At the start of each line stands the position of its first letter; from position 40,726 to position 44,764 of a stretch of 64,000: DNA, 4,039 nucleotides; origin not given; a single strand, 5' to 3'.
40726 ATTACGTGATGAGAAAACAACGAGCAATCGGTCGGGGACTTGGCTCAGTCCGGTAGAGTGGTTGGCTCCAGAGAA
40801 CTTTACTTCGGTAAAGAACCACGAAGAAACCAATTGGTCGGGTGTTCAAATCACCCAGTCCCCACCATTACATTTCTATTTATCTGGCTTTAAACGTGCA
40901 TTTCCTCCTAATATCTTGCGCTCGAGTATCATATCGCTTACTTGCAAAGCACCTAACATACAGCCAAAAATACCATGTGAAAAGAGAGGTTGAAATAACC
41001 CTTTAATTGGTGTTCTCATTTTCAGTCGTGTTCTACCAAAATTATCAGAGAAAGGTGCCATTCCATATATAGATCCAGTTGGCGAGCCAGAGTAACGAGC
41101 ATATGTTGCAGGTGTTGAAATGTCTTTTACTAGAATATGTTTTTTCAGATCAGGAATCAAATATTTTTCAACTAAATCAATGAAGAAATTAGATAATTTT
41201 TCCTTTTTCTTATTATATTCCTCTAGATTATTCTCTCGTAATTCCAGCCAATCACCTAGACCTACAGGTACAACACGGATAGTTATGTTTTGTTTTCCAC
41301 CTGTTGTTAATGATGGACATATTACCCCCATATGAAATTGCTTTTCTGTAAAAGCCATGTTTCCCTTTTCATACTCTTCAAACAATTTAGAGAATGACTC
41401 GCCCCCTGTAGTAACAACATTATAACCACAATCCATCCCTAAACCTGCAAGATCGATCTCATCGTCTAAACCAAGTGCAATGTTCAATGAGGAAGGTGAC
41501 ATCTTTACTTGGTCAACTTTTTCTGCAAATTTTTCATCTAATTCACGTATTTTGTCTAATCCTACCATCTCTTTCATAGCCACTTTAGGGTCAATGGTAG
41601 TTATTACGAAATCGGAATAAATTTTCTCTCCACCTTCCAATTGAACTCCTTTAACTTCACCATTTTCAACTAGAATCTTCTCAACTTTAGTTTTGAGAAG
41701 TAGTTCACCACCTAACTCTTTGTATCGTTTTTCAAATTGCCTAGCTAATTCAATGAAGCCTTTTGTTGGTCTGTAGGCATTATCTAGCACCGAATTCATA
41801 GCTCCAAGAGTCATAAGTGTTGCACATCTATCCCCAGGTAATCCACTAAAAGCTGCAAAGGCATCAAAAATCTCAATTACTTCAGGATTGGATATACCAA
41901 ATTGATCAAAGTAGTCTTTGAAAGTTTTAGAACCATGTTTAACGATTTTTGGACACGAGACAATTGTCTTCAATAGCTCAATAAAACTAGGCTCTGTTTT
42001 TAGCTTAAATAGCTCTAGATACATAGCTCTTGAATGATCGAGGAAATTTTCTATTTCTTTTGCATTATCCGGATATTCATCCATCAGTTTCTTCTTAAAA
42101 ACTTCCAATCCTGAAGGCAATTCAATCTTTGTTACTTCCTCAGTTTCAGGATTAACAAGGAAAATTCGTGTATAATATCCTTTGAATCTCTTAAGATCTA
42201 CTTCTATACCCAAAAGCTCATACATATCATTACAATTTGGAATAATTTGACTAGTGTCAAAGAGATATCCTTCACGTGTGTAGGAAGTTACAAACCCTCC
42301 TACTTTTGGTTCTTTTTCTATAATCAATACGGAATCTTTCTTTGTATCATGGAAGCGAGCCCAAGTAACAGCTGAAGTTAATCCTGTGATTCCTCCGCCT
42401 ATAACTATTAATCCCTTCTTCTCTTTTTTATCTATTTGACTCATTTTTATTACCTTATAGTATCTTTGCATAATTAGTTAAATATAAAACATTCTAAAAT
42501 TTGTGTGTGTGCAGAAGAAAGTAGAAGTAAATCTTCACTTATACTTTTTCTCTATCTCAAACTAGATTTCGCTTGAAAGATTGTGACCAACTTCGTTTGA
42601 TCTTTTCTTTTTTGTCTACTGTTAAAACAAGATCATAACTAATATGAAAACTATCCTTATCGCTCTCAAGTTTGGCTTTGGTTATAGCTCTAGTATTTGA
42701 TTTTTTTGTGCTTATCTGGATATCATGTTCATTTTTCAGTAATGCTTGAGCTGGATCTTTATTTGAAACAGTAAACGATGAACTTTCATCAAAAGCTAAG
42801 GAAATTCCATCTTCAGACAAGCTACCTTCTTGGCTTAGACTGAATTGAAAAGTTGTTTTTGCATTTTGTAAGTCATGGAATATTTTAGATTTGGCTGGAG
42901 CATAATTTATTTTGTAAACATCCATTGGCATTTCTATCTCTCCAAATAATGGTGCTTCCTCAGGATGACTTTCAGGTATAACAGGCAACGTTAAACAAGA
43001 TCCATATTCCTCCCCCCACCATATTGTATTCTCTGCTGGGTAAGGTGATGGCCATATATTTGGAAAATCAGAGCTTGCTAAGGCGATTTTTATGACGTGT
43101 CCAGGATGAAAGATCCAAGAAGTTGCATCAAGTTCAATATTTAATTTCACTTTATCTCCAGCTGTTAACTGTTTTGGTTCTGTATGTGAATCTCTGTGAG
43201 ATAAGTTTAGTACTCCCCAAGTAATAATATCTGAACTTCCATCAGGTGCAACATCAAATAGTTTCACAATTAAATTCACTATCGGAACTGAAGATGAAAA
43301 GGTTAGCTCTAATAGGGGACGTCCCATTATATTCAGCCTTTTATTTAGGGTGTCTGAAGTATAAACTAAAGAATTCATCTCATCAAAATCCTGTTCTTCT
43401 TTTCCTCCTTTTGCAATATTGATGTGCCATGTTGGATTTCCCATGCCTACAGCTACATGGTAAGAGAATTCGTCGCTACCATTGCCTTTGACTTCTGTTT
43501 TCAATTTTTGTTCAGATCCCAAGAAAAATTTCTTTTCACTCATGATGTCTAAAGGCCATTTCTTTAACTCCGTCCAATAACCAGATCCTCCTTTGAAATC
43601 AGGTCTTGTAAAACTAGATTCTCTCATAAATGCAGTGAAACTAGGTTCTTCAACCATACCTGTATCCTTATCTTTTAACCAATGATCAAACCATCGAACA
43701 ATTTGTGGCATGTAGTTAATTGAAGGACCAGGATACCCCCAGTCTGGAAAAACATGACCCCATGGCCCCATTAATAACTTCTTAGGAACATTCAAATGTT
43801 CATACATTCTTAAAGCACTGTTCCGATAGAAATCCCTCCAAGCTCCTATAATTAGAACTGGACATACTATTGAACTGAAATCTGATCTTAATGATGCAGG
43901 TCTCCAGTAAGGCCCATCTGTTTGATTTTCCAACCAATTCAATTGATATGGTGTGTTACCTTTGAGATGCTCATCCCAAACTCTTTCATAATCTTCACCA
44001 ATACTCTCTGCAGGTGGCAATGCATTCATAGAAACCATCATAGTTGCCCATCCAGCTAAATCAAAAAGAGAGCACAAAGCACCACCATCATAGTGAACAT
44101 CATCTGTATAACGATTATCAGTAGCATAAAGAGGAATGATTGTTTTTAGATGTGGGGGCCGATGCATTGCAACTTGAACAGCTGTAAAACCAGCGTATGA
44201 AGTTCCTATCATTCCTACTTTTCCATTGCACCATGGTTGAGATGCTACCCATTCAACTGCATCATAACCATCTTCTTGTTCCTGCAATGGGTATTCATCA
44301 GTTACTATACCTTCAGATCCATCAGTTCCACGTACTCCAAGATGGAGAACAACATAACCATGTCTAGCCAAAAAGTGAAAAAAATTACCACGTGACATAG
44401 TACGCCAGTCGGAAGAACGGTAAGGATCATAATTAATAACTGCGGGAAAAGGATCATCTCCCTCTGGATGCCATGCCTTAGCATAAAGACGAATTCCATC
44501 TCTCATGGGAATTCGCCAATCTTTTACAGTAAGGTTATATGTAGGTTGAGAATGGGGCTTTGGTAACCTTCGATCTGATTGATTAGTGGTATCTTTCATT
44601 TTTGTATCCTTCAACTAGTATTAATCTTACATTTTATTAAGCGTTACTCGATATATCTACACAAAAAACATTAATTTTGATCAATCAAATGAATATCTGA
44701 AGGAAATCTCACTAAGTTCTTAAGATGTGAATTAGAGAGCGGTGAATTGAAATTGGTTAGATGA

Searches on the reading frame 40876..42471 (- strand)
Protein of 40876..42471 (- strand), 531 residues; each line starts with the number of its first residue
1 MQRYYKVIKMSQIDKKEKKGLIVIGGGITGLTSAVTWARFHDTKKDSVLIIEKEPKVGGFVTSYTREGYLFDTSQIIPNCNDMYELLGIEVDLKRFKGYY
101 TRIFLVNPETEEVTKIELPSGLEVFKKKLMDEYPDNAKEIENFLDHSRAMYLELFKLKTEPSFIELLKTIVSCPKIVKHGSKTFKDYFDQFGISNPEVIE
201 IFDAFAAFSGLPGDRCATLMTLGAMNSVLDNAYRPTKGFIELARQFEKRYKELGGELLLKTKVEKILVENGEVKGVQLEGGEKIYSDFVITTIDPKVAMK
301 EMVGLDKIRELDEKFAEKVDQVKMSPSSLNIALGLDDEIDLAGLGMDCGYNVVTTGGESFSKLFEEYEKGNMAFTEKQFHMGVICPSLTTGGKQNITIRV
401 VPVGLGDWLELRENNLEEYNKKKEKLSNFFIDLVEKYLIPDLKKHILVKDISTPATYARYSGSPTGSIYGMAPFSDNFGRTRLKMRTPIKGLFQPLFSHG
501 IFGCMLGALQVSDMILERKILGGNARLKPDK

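Call 79: search_protein_families(library=pfam, proteins=[window:40876-42471:-], max_evalue=0.001)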
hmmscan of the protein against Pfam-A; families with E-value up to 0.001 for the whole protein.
window:40876-42471:- (531 aa): 8 families
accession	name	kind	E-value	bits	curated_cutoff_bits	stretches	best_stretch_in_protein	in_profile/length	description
PF01593.30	Amino_oxidase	-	2.7e-14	53.7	19.8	1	28-368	1-325/443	Flavin containing amine oxidoreductase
PF13450.12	NAD_binding_8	-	2.6e-08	34.5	21.9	1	23-73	1-47/68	NAD(P)-binding Rossmann-like domain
PF01266.30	DAO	-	1.3e-07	32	27.9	1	22-59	3-36/353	FAD dependent oxidoreductase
PF07992.20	Pyr_redox_2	-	1.1e-06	28.7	26.1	0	15-58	139-178/291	Pyridine nucleotide-disulphide oxidoreductase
PF00890.30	FAD_binding_2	-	9e-06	25.6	20.4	0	21-68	2-43/414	FAD binding domain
PF00070.33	Pyr_redox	-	5.8e-05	24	22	0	241-279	41-80/82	Pyridine nucleotide-disulphide oxidoreductase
PF12831.13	FAD_oxidored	-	0.00015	21.6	27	0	21-64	2-41/416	FAD dependent oxidoreductase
PF03486.20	HI0933_like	-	0.00018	21.4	50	0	21-58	3-36/244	HI0933-like protein Rossmann domain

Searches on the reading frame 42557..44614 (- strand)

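Call 79: search_protein_families(library=pfam, proteins=[window:42557-44614:-], max_evalue=0.001)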
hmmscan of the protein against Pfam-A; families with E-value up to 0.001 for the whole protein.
window:42557-44614:- (685 aa): 3 families
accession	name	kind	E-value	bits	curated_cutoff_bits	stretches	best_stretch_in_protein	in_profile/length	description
PF02129.25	Peptidase_S15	-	1.1e-59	202.7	23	1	39-288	1-261/262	X-Pro dipeptidyl-peptidase (S15 family)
PF08530.16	PepX_C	-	9.5e-33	114.4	22.5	1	341-530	15-194/217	X-Pro dipeptidyl-peptidase C-terminal non-catalytic domain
PF00326.27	Peptidase_S9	-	0.00022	21.2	22.6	1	79-162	7-95/213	Prolyl oligopeptidase family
